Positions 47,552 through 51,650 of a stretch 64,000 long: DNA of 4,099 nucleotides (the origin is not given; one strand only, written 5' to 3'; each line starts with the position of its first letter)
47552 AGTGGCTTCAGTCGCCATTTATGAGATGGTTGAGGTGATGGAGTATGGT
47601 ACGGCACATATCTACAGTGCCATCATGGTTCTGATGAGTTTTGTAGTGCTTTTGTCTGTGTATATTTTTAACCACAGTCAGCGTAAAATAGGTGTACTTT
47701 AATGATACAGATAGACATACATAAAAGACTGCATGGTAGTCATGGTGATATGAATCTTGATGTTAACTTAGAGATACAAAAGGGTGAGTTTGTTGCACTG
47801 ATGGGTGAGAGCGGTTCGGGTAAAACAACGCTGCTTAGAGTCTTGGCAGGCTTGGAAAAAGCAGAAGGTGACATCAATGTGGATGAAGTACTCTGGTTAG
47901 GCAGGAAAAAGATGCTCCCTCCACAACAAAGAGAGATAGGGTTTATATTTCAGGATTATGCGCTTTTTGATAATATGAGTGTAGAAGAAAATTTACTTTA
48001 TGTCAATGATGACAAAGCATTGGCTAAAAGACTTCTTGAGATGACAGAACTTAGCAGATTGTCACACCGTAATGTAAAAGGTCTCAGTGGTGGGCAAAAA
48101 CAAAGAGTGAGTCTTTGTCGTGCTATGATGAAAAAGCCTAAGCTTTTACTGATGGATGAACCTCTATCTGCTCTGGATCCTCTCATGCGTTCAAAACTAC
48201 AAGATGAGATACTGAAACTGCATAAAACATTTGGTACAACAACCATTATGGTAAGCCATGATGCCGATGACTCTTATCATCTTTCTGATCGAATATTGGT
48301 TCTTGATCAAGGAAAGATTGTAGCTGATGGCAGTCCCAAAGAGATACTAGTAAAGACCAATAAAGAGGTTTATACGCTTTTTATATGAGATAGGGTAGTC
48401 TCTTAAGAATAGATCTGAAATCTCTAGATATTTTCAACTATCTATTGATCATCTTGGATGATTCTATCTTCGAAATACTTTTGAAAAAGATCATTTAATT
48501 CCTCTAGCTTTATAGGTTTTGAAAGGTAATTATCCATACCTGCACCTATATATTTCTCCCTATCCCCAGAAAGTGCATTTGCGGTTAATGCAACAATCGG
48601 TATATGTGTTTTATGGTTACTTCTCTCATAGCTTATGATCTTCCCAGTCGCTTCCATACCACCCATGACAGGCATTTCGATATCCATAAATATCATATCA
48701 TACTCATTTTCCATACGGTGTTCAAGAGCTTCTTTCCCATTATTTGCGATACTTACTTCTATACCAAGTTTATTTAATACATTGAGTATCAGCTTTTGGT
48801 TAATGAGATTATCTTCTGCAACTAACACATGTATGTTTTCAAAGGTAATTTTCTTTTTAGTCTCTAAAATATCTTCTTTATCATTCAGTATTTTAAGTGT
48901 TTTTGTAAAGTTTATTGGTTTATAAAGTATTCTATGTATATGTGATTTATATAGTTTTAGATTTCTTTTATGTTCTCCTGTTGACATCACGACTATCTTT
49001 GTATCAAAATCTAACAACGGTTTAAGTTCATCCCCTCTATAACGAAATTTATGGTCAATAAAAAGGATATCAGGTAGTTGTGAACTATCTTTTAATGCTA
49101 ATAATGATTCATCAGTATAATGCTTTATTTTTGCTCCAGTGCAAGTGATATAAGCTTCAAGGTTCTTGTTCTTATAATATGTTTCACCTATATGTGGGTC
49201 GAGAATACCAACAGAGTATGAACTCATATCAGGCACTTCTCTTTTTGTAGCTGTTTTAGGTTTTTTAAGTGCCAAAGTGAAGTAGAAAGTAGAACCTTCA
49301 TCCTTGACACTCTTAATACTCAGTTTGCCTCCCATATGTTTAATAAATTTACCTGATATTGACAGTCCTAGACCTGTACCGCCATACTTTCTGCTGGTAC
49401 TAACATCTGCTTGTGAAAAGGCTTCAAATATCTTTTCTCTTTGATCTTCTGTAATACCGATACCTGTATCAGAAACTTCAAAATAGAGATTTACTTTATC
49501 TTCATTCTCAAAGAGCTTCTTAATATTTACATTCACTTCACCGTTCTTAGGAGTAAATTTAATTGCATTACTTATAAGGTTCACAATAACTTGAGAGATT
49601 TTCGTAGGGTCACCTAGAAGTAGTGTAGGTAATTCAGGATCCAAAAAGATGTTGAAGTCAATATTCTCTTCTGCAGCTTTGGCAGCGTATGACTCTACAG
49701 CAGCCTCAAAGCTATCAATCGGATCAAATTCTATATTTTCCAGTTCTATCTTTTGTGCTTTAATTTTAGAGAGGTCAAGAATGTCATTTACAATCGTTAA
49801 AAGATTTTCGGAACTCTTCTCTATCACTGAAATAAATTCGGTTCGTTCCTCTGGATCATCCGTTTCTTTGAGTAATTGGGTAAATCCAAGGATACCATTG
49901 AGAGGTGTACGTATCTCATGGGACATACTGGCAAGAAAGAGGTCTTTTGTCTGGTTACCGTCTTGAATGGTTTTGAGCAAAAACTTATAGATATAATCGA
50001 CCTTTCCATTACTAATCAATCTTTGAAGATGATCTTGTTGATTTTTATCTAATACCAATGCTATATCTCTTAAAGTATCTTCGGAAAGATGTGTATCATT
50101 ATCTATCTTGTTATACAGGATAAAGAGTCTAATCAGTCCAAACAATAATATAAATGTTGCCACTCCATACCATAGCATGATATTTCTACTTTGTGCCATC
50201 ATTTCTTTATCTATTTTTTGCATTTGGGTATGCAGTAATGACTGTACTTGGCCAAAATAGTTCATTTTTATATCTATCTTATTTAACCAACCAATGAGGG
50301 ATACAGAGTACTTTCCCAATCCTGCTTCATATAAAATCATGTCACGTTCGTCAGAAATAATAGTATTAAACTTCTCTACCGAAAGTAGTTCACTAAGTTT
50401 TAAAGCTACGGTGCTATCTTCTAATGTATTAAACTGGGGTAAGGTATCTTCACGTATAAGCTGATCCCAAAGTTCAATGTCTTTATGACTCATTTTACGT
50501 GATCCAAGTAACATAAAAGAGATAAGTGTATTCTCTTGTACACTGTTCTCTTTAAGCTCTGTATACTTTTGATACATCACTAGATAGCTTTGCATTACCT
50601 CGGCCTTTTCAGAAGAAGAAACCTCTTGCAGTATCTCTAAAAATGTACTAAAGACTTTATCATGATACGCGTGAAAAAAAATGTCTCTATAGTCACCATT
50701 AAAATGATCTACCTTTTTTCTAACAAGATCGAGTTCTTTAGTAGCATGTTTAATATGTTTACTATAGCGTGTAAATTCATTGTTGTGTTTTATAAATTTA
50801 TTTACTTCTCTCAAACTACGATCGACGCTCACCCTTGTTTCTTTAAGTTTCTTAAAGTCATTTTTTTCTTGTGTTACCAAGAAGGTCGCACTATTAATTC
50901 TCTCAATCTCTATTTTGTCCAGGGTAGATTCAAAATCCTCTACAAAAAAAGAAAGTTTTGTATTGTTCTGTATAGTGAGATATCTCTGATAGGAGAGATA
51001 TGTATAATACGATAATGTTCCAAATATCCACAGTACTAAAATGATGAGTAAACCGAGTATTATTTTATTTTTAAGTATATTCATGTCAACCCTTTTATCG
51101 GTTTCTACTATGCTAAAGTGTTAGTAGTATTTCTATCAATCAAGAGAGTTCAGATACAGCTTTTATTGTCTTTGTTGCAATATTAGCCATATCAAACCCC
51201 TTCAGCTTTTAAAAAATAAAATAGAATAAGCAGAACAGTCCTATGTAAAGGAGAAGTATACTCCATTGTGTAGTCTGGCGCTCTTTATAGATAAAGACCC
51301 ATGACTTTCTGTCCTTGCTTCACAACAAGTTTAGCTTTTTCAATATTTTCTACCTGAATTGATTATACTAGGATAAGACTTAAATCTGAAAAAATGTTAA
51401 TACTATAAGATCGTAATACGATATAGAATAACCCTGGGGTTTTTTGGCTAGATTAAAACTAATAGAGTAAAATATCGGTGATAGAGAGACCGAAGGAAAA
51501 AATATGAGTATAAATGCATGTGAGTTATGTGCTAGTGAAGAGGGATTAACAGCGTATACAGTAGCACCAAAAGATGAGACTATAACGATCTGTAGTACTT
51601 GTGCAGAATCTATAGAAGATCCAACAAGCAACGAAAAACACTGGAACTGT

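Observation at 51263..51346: c-di-GMP-I riboswitch controlling a NIT-like hybrid histidine kinase in a Campylobacterota genome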

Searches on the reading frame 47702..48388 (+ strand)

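Call 8: search_protein_families(library=pfam, proteins=[window:47702-48388:+])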
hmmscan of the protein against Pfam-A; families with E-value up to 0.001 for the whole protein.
window:47702-48388:+ (228 aa): 5 families
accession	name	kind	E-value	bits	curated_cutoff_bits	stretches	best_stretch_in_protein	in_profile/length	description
PF00005.33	ABC_tran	-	2.6e-35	122.4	25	1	20-155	3-136/137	ABC transporter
PF13304.12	AAA_21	-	1.8e-07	32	27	0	138-187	251-299/304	AAA domain, putative AbiEii toxin, Type IV TA system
PF02463.25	SMC_N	-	0.00018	21.4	40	0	98-188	110-199/220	RecF/RecN/SMC N terminal domain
PF09818.15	ABC_ATPase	-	0.00018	21.1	23.2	0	129-205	159-250/283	P-loop domain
PF13401.12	AAA_22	-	0.00054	20.7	27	1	28-78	5-33/130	AAA domain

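Call 9: search_protein_families(library=ncbifam, proteins=[window:47702-48388:+])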
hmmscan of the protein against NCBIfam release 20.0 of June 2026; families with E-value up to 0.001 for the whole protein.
window:47702-48388:+ (228 aa): 189 families (the best 25 are shown)
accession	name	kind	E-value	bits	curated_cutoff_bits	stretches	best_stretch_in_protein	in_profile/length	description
TIGR03265.1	PhnT2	equivalog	1.6e-61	208.5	457.7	1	18-220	20-227/353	putative 2-aminoethylphosphonate ABC transporter ATP-binding protein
NF006987.0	PRK09452.1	equivalog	1.5e-57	195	482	1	19-218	34-238/378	spermidine/putrescine ABC transporter ATP-binding protein PotA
TIGR02142.1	modC_ABC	equivalog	2.1e-57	195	285.05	1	9-220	4-224/353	molybdenum ABC transporter ATP-binding protein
TIGR01187.1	potA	subfamily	3.5e-55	187.4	355.6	1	33-227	1-200/325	polyamine ABC transporter ATP-binding protein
NF043075.1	MMSYN1_0197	equivalog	4.9e-54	183.5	550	1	19-221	19-226/341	spermidine/putrescine ABC transporter ATP-binding protein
NF040933.2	ABC_arch_GlcV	equivalog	3.2e-53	180.9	450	1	20-218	24-232/357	glucose ABC transporter ATP-binding protein GlcV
TIGR00968.1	3a0106s01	subfamily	1.3e-52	178.6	342.75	1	10-221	9-224/237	sulfate ABC transporter ATP-binding protein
TIGR01186.1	proV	subfamily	3.8e-52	177.6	326.6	1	20-224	11-226/363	betaine/proline/choline family ABC transporter ATP-binding protein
NF008653.0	PRK11650.1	subfamily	1.4e-51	175.6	432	1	6-222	9-229/357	sn-glycerol-3-phosphate ABC transporter ATP-binding protein UgpC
NF008513.0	PRK11432.1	equivalog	3.4e-50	170.9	496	1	20-222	24-231/351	ferric ABC transporter ATP-binding protein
NF008233.0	PRK11000.1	equivalog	2e-49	168.4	568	1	17-216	18-222/369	maltose/maltodextrin ABC transporter ATP-binding protein MalK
NF008621.0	PRK11607.1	equivalog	8.9e-49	166.3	613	1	19-221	36-243/377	putrescine ABC transporter ATP-binding subunit PotG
NF040840.2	tungstate_WtpC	equivalog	1.3e-48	166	440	1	20-225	18-228/347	tungstate ABC transporter ATP-binding protein WtpC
NF008105.0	PRK10851.1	equivalog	1.9e-48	165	502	1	15-219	15-228/362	sulfate/thiosulfate ABC transporter ATP-binding protein CysA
TIGR03415.1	ABC_choXWV_ATP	equivalog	5.3e-48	163.9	483.75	1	20-224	42-261/382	choline ABC transporter ATP-binding protein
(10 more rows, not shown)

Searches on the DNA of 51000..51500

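Call 15: search_rna_families(source=window, start=51000, end=51500, threshold=evalue, max_evalue=10, show_alignments=3)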
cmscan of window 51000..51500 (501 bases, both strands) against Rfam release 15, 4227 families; matches with E-value up to 10: 3.
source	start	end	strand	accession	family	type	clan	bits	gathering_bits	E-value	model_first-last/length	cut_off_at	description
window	51265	51344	-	RF03167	c-di-GMP-I-GGC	Cis-reg; riboswitch;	CL00126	55.6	59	1.7e-12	1-80/80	no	c-di-GMP-I-GGC riboswitch aptamer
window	51145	51260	-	RF04342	Plastid-psbA-1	Cis-reg;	CL00153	18.4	54.3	8.2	1-114/114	no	Plastid-psbA-1 3UTR RNA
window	51175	51249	+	RF01600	snoR25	Gene; snRNA; snoRNA; CD-box;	-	17.4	50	8.6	1-70/70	no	small nucleolar RNA snoR25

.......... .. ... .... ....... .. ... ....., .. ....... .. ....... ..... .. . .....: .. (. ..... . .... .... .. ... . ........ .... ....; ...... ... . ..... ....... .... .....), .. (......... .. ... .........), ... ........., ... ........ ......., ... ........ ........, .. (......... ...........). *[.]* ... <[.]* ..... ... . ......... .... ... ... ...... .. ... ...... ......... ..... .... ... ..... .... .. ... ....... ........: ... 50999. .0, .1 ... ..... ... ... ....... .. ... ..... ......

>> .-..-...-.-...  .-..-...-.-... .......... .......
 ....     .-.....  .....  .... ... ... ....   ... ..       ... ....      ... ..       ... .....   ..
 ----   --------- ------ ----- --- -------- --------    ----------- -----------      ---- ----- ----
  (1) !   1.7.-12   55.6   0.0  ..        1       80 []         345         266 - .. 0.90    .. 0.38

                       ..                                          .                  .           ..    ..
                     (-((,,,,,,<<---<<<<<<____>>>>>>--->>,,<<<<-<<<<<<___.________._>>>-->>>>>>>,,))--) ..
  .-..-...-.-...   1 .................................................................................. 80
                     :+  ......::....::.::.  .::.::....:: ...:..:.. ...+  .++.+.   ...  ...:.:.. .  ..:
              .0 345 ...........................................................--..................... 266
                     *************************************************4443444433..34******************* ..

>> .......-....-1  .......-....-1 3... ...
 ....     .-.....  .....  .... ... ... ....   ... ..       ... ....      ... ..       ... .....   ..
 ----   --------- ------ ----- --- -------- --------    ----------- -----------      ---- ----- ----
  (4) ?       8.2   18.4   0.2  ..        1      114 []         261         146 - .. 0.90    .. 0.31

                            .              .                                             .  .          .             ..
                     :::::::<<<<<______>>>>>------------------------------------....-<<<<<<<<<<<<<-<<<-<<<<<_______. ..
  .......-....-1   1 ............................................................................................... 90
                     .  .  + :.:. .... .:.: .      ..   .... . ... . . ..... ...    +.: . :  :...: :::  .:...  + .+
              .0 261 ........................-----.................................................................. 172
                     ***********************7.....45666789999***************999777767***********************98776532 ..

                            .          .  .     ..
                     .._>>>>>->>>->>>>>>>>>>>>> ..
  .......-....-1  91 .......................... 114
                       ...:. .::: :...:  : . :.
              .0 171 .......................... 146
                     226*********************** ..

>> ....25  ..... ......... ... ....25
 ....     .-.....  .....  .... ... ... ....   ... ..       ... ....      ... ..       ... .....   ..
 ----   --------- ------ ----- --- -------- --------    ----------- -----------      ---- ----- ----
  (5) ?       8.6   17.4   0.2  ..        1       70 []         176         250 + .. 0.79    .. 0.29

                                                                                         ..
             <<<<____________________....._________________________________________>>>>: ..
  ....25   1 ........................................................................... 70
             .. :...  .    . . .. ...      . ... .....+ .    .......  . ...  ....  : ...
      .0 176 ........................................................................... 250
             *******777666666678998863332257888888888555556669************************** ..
